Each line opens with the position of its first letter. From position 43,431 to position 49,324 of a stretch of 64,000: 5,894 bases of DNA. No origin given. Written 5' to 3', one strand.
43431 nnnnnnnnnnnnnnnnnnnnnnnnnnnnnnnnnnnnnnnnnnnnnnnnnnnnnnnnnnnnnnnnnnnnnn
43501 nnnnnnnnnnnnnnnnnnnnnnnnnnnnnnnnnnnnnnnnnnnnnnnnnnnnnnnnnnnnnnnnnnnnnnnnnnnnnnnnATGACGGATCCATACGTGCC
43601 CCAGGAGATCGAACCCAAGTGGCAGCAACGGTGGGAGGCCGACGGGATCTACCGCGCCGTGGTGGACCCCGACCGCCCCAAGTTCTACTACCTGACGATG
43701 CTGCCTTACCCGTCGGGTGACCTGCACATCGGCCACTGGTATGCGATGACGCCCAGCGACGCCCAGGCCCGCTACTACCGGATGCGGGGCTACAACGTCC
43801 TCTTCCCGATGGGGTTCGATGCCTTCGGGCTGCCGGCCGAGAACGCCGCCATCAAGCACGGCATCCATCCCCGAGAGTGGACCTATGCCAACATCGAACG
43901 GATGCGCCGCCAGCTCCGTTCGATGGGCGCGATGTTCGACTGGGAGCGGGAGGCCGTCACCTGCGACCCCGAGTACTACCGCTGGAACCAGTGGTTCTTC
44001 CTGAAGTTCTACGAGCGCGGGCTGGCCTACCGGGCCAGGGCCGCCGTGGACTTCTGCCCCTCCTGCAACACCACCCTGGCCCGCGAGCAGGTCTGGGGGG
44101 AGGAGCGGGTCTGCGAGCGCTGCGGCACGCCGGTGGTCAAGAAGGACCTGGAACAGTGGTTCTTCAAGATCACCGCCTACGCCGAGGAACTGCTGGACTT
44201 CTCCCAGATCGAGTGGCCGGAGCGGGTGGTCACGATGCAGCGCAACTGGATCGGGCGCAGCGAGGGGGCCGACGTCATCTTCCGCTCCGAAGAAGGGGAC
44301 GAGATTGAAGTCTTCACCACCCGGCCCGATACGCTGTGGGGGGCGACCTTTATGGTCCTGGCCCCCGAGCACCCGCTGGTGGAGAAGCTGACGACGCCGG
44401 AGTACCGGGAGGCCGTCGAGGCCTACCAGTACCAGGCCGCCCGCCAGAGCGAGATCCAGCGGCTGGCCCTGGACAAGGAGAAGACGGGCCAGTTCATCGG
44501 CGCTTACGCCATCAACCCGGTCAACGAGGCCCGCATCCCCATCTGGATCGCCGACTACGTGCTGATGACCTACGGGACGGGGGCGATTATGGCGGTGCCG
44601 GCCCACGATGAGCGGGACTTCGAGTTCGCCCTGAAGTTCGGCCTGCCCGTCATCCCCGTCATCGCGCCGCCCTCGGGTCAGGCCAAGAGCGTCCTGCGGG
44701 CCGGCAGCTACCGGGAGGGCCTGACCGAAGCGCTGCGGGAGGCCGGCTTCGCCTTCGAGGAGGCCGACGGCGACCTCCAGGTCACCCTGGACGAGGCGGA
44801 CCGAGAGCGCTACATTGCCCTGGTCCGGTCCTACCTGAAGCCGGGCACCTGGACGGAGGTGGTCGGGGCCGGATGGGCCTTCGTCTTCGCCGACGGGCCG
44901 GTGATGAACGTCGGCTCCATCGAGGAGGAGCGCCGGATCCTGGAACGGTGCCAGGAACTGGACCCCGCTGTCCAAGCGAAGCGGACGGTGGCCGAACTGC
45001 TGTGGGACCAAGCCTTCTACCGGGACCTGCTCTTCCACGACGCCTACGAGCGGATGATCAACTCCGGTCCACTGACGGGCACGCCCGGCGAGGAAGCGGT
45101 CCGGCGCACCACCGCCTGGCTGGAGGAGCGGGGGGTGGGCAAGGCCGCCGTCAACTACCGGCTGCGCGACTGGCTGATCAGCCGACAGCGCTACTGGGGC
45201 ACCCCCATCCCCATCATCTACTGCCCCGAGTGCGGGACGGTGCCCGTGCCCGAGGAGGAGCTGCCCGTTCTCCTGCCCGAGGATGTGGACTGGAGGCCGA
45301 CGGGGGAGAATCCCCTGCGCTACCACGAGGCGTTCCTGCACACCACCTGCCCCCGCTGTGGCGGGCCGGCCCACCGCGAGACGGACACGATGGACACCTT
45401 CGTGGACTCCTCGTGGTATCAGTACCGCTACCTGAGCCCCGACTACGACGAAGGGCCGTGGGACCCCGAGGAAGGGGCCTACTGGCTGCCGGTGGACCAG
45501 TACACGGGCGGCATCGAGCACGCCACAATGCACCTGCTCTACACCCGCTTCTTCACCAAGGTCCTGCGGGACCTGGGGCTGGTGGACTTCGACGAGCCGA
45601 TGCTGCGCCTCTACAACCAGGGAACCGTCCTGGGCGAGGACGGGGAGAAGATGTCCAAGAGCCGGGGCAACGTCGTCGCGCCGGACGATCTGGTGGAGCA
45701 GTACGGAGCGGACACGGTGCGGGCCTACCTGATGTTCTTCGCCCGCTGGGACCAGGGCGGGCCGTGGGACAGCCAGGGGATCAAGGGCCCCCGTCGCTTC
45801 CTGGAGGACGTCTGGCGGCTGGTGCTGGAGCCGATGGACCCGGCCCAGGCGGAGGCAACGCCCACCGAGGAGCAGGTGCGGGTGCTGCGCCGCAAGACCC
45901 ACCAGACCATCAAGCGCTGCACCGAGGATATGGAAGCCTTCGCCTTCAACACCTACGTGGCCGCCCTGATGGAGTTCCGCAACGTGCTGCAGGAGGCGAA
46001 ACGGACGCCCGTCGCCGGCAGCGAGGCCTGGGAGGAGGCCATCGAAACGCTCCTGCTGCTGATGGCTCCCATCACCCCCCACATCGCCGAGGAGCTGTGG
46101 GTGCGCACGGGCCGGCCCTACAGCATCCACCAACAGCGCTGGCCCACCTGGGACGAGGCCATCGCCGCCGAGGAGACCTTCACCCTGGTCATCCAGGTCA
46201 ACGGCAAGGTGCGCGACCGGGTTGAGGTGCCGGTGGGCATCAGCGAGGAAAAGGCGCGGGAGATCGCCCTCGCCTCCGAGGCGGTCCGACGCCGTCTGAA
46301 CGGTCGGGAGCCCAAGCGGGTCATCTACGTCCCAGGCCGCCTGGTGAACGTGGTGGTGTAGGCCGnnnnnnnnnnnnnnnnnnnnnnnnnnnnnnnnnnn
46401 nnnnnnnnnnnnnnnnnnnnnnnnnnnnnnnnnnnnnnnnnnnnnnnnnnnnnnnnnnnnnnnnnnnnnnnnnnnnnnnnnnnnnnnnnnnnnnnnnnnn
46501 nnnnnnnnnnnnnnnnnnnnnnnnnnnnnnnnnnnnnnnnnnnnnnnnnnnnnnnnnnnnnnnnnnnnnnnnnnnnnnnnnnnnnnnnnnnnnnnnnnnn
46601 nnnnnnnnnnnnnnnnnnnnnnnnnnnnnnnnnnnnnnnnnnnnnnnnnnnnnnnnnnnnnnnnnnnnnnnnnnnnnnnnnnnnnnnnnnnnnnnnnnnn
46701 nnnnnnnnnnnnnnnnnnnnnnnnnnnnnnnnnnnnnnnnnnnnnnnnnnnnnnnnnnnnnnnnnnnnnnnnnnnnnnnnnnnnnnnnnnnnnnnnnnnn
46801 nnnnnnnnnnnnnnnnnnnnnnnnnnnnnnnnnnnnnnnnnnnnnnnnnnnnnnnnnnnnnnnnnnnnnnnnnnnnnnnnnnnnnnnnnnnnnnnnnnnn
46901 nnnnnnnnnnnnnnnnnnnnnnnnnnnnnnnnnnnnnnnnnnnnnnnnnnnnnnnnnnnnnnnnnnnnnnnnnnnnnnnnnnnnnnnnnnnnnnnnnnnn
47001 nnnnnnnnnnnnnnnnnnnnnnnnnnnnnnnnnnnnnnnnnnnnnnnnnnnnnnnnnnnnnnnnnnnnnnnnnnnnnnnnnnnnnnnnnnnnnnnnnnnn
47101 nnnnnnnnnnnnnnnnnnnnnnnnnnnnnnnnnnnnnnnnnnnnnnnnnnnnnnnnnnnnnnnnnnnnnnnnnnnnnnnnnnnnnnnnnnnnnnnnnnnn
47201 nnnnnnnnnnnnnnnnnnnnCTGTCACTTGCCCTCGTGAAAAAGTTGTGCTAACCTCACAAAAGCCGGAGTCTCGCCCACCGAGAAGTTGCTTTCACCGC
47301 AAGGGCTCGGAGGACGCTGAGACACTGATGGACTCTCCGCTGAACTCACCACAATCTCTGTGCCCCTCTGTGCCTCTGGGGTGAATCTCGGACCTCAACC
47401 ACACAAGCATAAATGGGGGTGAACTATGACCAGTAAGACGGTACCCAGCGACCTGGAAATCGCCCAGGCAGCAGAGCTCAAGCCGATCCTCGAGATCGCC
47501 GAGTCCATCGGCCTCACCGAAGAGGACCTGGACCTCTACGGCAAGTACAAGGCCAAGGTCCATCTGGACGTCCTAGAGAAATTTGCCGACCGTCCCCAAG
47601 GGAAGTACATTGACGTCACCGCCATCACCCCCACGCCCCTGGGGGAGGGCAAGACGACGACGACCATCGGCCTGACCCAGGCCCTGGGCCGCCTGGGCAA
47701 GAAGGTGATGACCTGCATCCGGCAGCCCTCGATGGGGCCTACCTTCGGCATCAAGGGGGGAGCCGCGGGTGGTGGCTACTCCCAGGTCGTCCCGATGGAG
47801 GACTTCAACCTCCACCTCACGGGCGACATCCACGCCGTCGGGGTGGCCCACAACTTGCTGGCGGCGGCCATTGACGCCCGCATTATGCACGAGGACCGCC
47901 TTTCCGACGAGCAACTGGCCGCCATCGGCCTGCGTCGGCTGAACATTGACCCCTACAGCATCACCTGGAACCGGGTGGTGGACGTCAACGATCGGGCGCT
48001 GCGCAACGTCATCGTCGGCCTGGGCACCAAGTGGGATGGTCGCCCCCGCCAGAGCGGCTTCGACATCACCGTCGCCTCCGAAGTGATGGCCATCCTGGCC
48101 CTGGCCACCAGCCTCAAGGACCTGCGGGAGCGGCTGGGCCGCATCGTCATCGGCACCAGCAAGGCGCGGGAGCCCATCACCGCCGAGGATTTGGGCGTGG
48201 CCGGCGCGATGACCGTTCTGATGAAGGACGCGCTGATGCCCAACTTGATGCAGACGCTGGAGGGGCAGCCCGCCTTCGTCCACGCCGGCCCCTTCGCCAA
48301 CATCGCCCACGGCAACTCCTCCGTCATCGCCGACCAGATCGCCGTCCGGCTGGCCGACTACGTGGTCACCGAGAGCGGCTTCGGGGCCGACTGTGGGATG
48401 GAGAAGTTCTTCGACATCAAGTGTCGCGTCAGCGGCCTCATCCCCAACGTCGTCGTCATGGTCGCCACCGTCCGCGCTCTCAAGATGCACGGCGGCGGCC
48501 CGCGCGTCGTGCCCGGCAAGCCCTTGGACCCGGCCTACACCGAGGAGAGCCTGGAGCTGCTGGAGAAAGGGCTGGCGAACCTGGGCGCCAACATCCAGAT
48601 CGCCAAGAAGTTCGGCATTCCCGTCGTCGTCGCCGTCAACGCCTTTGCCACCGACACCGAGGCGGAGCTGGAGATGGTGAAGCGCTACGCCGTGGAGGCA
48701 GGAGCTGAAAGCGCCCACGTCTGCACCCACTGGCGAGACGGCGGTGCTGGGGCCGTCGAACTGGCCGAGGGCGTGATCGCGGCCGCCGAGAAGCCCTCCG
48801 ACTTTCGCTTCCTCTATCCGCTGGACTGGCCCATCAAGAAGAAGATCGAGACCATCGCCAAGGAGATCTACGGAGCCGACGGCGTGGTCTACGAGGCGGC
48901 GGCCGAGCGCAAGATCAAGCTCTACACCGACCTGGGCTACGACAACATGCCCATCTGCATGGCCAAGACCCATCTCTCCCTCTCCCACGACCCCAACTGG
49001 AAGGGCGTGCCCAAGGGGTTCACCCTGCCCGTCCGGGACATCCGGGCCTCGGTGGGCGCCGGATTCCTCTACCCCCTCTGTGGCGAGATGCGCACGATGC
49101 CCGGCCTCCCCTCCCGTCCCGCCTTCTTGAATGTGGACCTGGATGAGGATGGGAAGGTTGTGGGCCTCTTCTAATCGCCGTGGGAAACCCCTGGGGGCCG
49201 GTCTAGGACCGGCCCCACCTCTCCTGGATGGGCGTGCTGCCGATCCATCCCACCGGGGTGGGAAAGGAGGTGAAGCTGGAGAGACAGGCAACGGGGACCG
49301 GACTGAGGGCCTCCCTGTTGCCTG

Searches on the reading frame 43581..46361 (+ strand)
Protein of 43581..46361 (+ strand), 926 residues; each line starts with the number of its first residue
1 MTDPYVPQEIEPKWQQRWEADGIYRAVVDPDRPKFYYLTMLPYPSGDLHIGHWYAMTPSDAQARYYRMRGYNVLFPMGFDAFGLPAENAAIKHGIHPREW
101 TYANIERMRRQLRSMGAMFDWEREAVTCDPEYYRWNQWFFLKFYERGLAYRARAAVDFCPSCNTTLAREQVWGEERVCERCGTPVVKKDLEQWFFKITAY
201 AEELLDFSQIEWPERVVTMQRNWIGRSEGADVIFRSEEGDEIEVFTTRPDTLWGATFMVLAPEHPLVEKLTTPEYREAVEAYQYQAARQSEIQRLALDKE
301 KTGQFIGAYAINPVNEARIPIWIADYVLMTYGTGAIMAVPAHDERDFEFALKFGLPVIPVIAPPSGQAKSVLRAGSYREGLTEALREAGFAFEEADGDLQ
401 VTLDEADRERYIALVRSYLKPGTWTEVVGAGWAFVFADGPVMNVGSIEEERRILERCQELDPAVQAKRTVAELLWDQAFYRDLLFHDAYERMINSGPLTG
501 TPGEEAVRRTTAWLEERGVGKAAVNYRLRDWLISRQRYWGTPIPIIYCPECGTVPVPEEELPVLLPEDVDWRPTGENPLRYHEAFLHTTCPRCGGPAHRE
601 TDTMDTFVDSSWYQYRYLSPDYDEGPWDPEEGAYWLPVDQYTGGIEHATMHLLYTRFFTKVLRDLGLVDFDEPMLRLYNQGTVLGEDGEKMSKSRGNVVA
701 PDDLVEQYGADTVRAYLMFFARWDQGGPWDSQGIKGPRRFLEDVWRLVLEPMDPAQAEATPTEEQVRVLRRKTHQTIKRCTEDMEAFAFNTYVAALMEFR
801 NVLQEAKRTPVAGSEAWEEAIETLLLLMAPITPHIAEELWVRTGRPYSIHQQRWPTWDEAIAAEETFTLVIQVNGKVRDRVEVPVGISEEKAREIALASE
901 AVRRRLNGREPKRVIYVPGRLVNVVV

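Call 21: search_protein_families(library=pfam, proteins=[window:43581-46361:+], max_evalue=0.00001)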
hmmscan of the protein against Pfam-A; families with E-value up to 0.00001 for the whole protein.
window:43581-46361:+ (926 aa): 5 families
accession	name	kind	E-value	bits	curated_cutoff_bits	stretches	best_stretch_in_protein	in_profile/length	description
PF13603.12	tRNA-synt_1_2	-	3.7e-60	203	25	1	221-371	1-150/185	Leucyl-tRNA synthetase, editing domain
PF00133.28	tRNA-synt_1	-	2e-50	172.2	22.7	2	13-223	1-224/414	tRNA synthetases class I (I, L, M and V)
PF09334.17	tRNA-synt_1g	-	2.8e-34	119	20.1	1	39-224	5-218/391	tRNA synthetases class I (M)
PF08264.19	Anticodon_1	-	3.5e-26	92.3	25.1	1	767-888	2-143/148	Anticodon-binding domain of tRNA ligase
PF12773.13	DZR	-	5e-06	27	27.3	0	156-186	12-35/45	Double zinc ribbon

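Call 22: find_related_loci(query=window:43581-46361:+, collection=genome_contigs, flank=1000)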
Query window:43581-46361:+ (926 aa) in genome_contigs; peptide patterns used: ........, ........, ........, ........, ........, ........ (x = any residue, [..] = any of these).
600 stretches matched a pattern (row limit reached: there are more); 598 encode a relative of the query (tblastn E <= 1e-3); the best 80 are kept; 80 distinct loci.
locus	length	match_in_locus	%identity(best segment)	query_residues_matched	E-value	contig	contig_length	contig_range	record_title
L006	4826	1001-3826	66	1-926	0e+0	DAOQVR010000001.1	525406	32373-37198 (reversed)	MAG TPA_asm: Anaerolineae bacterium isolate AMR_MDS_1083 NODE_4_length_525406_cov_23.496927, whole genome shotgun sequen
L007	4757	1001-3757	61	5-926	0e+0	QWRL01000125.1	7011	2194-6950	MAG: Chloroflexi bacterium isolate ZSMay80m-chloro-G1 ZSMay80m-G1-c125, whole genome shotgun sequence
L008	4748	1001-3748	62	5-926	0e+0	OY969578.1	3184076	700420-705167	MAG: uncultured Chloroflexia bacterium isolate MFD05674.bin.c.2 genome assembly, chromosome: 1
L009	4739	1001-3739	58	2-926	0e+0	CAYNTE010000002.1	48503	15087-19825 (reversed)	MAG TPA_asm: uncultured Thermomicrobiales bacterium isolate SRP263527_co2_41 genome assembly, contig: NODE_503_length_48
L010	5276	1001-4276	62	1-926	0e+0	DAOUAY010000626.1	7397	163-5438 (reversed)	MAG TPA_asm: Anaerolineae bacterium isolate H67_697 k125_468209, whole genome shotgun sequence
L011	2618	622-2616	68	1-644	0e+0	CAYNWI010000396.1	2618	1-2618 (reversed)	MAG TPA_asm: uncultured Anaerolineae bacterium isolate binchicken_co196_404 genome assembly, contig: NODE_61693_length_2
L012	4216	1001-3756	62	5-926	0e+0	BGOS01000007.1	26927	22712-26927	Anaerolineaceae bacterium BD1 DNA, tig00012384, whole genome shotgun sequence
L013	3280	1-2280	59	166-926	0e+0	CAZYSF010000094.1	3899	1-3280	MAG TPA_asm: uncultured Anaerolineales bacterium isolate binchicken_co216_32 genome assembly, contig: k141_3527960, whol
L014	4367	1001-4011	50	1-925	0e+0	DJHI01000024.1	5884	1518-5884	MAG TPA_asm: Armatimonadetes bacterium UBA5829 UBA5829_contig_9050, whole genome shotgun sequence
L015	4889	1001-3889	43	1-926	0e+0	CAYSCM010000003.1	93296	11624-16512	MAG TPA_asm: uncultured Candidatus Saccharibacteria bacterium isolate SRP273308_co1_74 genome assembly, contig: NODE_248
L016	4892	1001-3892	43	4-926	0e+0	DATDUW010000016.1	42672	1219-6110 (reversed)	MAG TPA_asm: Patescibacteria group bacterium isolate SMAG_U8068 k141_472869, whole genome shotgun sequence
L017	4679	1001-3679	41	27-926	0e+0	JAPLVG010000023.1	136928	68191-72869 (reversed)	MAG: Candidatus Berkelbacteria bacterium isolate LacPavin_0419_WC70L_MAG_40_9 LacPavin_0419_WC70L_scaffold_126041, whole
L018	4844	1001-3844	61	1-926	0e+0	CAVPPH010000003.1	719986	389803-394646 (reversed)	MAG: uncultured Chloroflexia bacterium isolate MFD09779.bin.2.73 genome assembly, contig: contig_23932, whole genome sho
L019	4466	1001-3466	70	1-925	0e+0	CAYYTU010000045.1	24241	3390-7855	MAG TPA_asm: uncultured Anaerolineales bacterium isolate binchicken_co17_286 genome assembly, contig: NODE_5400_length_2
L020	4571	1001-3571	39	10-858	0e+0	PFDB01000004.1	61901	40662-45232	MAG: Candidatus Pacearchaeota archaeon CG10_big_fil_rev_8_21_14_0_10_34_76 CG10_8_21_14_0.10_scaffold_707_c, whole genom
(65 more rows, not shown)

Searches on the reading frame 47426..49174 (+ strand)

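Call 21: search_protein_families(library=pfam, proteins=[window:47426-49174:+], max_evalue=0.00001)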
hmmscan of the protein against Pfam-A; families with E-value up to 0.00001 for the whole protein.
window:47426-49174:+ (582 aa): 1 family
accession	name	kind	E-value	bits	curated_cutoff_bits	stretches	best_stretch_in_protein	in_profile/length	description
PF01268.25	FTHFS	-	2.6e-266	884.7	27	1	8-582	2-556/556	Formate--tetrahydrofolate ligase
